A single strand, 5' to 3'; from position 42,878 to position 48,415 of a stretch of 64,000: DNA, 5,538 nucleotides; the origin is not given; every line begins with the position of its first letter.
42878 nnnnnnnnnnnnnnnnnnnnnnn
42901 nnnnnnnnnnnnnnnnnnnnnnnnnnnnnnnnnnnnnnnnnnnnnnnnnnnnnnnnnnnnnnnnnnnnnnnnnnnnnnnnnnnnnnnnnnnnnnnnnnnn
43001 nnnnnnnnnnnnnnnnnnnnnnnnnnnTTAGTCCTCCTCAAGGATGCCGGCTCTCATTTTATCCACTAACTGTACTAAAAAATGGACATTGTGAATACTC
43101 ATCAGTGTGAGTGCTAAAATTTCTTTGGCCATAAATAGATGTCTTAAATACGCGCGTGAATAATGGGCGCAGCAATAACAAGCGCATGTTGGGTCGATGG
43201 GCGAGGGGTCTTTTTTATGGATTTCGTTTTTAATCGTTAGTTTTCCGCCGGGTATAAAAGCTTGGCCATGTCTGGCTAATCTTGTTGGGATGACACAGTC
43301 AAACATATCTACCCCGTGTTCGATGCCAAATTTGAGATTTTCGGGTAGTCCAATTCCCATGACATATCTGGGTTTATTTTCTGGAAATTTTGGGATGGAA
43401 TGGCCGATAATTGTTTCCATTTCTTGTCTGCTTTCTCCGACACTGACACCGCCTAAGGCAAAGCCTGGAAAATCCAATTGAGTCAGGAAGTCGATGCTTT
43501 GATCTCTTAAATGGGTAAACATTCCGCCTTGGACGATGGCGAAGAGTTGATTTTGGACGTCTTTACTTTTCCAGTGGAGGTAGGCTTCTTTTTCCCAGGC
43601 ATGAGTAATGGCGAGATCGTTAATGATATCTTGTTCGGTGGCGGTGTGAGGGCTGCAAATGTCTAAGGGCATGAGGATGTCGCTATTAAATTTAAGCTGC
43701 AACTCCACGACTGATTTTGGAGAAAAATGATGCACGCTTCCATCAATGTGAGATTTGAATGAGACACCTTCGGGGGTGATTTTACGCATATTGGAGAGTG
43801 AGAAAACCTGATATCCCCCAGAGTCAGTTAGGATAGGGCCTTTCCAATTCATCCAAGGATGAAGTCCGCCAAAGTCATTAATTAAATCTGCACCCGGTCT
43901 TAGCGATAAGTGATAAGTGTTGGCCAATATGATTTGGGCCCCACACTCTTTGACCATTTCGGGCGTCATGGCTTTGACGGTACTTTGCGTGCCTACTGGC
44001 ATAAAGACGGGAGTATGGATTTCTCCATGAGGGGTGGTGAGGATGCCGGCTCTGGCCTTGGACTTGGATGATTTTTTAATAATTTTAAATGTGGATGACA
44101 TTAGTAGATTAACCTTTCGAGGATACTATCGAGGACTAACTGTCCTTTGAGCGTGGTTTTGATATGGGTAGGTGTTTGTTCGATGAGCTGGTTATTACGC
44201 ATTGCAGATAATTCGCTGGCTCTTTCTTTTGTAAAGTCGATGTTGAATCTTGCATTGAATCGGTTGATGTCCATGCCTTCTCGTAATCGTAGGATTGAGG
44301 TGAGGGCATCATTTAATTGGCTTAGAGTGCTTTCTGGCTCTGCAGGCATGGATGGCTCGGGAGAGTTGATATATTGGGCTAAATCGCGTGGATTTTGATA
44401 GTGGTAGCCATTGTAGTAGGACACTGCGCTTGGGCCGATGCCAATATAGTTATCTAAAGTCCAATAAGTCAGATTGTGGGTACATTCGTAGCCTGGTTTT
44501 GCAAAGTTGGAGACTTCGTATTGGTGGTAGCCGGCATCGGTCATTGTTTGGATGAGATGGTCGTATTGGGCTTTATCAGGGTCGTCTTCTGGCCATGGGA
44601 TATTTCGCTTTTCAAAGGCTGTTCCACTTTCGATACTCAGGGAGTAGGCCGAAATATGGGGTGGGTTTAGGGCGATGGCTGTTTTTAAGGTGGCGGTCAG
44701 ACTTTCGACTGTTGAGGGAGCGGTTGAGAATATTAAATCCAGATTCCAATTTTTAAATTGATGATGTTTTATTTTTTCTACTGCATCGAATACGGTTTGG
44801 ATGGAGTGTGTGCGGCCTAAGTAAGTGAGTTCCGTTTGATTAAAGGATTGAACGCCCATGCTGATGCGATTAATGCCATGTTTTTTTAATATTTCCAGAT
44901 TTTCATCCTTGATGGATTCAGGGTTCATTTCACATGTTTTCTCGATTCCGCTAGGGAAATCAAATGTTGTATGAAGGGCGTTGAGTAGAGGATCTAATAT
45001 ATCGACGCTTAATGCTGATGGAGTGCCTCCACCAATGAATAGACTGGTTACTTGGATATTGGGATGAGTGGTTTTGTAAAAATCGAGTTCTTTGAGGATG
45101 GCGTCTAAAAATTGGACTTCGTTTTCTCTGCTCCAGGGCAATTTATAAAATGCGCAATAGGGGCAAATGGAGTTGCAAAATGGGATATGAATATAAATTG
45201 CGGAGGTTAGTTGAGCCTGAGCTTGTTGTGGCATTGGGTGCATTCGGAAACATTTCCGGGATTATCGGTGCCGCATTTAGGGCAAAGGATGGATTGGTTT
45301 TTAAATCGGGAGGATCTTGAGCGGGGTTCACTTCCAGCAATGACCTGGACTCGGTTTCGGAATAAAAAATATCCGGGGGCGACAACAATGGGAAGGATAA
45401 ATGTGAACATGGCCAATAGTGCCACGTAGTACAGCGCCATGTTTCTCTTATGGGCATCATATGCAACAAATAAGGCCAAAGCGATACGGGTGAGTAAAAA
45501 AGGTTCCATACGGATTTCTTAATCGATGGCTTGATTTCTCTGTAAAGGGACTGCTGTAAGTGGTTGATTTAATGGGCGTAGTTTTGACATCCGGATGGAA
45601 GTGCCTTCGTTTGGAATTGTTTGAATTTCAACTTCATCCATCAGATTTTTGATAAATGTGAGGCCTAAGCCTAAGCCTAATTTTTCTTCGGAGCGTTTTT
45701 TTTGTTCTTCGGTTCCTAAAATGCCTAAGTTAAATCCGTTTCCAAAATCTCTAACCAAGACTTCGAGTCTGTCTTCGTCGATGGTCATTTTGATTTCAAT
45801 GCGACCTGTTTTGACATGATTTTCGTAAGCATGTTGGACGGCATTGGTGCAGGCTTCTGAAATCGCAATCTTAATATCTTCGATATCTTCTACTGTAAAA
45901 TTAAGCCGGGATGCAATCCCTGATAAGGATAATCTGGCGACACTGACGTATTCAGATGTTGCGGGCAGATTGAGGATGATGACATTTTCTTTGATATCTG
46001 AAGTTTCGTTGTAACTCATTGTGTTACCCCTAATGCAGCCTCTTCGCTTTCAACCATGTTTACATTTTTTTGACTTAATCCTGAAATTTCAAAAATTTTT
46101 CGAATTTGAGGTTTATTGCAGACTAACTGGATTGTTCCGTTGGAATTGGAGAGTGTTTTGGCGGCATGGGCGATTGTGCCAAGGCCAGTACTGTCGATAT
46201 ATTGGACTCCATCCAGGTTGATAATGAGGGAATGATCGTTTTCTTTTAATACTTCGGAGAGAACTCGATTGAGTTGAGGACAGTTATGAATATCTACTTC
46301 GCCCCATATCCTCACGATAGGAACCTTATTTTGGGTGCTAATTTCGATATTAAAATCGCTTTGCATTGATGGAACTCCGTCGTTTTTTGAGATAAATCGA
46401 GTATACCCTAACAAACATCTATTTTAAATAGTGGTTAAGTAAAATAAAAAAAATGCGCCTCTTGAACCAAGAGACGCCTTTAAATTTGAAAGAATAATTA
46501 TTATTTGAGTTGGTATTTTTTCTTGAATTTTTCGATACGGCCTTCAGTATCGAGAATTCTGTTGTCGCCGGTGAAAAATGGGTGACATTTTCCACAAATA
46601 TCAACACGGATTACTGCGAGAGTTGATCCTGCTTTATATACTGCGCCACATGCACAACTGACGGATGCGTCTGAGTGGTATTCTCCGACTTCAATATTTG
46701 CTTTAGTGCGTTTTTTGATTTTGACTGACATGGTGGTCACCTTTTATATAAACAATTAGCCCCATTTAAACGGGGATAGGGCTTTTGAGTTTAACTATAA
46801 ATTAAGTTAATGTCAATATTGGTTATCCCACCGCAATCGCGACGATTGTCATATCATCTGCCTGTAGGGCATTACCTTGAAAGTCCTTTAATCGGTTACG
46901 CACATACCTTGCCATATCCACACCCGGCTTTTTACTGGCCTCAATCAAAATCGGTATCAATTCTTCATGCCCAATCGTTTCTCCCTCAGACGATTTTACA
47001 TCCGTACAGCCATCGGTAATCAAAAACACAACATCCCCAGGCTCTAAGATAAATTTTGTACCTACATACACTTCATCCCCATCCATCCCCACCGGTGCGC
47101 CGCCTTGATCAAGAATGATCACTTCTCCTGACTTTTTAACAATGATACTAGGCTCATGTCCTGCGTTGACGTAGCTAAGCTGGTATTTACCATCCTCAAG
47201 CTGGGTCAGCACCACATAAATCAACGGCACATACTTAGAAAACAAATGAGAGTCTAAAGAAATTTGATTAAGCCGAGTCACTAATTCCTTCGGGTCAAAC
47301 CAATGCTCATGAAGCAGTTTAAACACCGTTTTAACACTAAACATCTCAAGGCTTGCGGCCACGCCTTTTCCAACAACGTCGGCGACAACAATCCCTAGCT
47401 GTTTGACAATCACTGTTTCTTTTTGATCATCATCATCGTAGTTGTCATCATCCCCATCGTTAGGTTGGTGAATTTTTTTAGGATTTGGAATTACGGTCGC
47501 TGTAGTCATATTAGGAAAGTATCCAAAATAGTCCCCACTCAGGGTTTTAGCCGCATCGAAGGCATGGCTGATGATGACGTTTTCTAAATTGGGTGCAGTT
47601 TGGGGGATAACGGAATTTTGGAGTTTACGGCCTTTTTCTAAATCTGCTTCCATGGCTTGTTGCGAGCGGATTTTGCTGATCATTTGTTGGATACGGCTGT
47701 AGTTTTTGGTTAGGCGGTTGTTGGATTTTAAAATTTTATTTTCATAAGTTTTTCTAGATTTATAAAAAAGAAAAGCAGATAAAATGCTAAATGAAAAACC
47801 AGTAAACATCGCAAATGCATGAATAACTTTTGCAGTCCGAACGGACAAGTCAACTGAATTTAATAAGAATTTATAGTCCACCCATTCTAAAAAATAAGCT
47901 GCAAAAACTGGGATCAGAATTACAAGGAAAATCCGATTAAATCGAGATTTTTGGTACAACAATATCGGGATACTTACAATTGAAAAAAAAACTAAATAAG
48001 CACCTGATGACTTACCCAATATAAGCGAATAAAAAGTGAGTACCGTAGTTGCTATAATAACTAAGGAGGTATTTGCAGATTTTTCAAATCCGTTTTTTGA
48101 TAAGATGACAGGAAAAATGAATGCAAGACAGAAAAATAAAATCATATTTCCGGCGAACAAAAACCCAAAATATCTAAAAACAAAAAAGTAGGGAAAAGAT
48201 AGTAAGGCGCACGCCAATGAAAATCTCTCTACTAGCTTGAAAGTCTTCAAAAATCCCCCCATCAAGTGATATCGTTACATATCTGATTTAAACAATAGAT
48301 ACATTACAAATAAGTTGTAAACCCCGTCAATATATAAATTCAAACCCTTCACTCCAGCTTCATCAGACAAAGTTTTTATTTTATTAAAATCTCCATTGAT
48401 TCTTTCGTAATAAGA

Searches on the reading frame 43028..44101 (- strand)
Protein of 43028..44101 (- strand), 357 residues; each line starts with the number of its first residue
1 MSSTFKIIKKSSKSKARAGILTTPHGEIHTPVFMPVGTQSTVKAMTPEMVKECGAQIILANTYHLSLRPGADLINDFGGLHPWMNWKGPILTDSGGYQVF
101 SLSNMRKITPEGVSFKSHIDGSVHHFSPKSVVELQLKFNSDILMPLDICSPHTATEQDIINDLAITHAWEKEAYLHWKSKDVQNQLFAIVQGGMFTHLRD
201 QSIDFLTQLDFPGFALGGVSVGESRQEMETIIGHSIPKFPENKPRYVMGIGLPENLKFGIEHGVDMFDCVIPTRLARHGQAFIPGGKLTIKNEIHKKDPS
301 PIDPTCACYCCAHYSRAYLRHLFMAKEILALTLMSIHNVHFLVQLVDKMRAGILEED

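Call 69: search_protein_families(library=pfam, proteins=[window:43028-44101:-], max_evalue=0.00001)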
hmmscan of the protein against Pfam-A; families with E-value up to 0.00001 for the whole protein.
window:43028-44101:- (357 aa): 1 family
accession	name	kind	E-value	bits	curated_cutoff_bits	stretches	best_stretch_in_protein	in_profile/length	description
PF01702.25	TGT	-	1.4e-142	475.5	26.3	1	15-356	2-342/357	Queuine tRNA-ribosyltransferase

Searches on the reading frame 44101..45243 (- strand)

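Call 69: search_protein_families(library=pfam, proteins=[window:44101-45243:-], max_evalue=0.00001)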
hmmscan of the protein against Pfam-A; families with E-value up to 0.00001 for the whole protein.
window:44101-45243:- (380 aa): 2 families
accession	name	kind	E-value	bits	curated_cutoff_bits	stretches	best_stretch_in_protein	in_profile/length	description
PF04055.27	Radical_SAM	-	1.5e-21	77.7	29.5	1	17-172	1-149/166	Radical SAM superfamily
PF06969.22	HemN_C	-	4.2e-08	33.6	24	1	315-370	12-67/67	HemN C-terminal domain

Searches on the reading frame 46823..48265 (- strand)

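Call 37: search_protein_families(library=pfam, proteins=[window:46823-48265:-], max_evalue=0.0001)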
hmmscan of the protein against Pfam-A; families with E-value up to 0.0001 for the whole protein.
window:46823-48265:- (480 aa): 1 family
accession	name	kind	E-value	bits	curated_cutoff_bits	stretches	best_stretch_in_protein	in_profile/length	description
PF07228.17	SpoIIE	-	1.4e-40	139.8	25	1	289-478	4-190/192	Stage II sporulation protein E (SpoIIE)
